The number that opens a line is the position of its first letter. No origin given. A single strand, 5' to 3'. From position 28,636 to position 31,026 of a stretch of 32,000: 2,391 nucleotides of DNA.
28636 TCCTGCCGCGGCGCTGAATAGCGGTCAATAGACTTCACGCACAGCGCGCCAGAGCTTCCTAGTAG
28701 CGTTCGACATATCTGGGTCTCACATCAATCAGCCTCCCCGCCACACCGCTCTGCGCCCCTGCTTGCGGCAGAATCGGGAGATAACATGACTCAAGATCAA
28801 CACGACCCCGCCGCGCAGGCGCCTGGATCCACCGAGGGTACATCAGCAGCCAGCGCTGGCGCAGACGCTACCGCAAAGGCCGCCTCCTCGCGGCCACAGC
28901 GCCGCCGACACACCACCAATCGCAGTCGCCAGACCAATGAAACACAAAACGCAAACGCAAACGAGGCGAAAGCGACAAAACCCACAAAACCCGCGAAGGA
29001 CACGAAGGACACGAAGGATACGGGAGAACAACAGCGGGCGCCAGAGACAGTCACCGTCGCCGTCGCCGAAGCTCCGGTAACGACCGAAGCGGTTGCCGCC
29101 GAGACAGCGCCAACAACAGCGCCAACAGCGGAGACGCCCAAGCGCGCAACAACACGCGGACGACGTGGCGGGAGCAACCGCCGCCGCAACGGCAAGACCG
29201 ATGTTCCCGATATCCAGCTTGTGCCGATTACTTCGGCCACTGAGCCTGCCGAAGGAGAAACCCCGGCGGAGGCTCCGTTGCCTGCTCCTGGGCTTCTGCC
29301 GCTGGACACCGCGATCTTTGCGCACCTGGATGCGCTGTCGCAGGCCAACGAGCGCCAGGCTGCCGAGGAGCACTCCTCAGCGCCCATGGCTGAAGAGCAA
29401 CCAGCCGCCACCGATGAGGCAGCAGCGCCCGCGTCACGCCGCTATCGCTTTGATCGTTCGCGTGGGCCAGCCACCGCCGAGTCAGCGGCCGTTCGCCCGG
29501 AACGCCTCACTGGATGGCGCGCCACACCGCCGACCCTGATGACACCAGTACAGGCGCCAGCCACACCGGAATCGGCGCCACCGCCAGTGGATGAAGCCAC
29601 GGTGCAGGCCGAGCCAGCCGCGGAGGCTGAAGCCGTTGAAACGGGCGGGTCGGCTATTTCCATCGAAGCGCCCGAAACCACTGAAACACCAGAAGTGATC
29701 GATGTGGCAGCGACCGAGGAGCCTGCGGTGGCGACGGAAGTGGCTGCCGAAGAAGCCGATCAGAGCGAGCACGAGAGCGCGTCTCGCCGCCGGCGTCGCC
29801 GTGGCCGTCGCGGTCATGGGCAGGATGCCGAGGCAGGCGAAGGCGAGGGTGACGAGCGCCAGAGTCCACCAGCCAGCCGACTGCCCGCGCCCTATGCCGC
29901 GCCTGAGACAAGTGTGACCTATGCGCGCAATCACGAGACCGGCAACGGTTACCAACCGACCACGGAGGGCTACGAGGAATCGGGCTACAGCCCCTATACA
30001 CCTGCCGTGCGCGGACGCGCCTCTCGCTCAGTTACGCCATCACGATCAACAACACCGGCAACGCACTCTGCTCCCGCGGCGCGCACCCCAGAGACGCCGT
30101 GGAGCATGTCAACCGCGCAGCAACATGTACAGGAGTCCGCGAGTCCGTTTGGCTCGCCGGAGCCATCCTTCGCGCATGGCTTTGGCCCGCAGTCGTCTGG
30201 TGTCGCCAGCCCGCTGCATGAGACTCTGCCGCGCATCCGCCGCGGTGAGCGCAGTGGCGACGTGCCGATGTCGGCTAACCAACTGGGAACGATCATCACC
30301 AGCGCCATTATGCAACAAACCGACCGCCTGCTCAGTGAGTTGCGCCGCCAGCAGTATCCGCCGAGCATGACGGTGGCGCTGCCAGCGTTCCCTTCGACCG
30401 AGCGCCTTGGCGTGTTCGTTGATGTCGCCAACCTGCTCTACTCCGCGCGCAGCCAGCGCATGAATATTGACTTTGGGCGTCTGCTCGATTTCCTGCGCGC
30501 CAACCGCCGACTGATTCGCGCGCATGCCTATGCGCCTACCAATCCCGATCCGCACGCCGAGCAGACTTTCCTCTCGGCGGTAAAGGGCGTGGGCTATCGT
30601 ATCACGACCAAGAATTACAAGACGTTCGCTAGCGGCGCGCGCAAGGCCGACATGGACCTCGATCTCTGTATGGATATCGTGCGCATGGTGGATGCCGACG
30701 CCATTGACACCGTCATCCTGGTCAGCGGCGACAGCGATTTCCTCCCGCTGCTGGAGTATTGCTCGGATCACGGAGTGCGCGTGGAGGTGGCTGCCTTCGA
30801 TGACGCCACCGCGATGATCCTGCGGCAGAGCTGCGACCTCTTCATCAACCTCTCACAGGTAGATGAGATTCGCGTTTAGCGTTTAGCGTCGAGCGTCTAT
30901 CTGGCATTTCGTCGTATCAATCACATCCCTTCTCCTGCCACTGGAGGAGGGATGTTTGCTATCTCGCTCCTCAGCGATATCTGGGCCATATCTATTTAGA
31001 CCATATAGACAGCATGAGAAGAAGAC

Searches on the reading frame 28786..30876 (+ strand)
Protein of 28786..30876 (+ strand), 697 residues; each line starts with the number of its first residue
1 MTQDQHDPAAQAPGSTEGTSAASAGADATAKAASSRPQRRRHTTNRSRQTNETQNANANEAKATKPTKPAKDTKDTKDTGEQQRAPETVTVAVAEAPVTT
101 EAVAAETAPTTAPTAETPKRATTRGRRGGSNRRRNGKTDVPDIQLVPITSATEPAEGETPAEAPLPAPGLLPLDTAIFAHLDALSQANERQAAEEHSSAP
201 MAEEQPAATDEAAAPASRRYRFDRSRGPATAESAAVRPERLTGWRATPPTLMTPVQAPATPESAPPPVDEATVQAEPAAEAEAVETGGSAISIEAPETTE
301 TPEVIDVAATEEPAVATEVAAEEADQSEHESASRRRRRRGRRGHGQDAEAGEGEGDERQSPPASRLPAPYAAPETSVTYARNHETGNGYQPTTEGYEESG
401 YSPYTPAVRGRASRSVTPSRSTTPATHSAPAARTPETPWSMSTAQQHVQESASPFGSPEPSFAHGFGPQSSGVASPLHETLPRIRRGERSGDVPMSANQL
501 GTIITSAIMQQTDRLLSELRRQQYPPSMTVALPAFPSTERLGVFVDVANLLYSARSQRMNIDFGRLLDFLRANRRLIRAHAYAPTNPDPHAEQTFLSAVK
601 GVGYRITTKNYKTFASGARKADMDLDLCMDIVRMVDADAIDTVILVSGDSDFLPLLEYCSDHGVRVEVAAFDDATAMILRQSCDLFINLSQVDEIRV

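Call 35: search_protein_families(library=pfam, proteins=[window:28786-30876:+], max_evalue=0.001)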
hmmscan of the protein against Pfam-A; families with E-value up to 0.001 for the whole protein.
window:28786-30876:+ (697 aa): 1 family
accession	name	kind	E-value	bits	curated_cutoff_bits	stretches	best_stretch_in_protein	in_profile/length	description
PF01936.24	NYN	-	5.6e-31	108.4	24.2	1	540-689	1-144/145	NYN domain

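Call 85: search_protein_families(library=padloc, proteins=[window:28786-30876:+], max_evalue=0.001)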
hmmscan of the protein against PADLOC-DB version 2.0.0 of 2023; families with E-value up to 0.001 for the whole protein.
window:28786-30876:+ (697 aa): 1 family
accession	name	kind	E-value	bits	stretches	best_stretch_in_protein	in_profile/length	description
PDLC01154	NYN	-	1.8e-09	35.4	1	543-692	150-298/310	"LabA-like protein, NYN family nuclease"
